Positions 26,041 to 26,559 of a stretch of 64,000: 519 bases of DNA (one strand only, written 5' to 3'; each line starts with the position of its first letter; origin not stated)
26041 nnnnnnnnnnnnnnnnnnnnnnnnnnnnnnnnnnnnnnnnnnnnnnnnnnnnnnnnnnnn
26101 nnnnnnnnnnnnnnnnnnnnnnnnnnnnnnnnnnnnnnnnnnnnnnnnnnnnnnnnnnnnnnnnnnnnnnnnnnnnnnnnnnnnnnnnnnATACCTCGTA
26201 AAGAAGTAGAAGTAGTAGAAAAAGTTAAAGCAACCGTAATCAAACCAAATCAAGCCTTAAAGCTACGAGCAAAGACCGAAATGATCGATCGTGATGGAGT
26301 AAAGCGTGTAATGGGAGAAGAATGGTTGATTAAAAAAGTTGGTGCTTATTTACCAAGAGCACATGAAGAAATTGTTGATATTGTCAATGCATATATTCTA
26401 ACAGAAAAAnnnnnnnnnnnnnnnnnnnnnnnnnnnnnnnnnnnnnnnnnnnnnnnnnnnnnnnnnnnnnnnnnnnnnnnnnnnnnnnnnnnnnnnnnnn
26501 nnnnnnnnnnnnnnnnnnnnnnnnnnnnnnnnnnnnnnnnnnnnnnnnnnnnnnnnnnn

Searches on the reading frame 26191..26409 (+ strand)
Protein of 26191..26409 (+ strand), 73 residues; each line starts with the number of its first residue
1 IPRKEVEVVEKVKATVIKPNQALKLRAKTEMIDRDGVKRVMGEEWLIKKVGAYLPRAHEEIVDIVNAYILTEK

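Call 17: find_homologous_proteins(query=window:26191-26409:+, max_evalue=1e-10)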
Query seq(73 aa) (73 aa): 19 proteins with E <= 1e-10 among 21 candidates.
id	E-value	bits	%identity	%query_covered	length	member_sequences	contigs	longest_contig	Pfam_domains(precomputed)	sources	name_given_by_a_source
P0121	2.3e-32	127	67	100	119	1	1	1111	PF01505.24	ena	-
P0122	6.8e-31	123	62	100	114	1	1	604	PF01505.24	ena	-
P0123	2.8e-29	117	60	100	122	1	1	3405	PF01505.24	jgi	jgi:major vault protein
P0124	4.5e-29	117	66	100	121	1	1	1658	PF01505.24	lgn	-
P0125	1.2e-26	109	63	100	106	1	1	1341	PF01505.24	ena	-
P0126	1.7e-26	109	74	100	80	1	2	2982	PF01505.24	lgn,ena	-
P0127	2.5e-26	108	73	100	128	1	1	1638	PF01505.24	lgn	-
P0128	4.2e-26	107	74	100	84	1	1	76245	PF01505.24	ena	-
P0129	4.2e-26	107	74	100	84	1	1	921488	PF01505.24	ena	-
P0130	4.4e-26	107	73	100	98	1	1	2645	PF01505.24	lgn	-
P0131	1.3e-25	106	71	100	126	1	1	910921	PF01505.24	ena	-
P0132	3.5e-25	105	70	100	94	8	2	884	PF01505.24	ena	-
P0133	4.8e-25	104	71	100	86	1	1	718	PF01505.24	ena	-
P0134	2.2e-24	102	70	100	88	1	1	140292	PF01505.24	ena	-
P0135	3.1e-24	102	67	100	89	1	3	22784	PF01505.24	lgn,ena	-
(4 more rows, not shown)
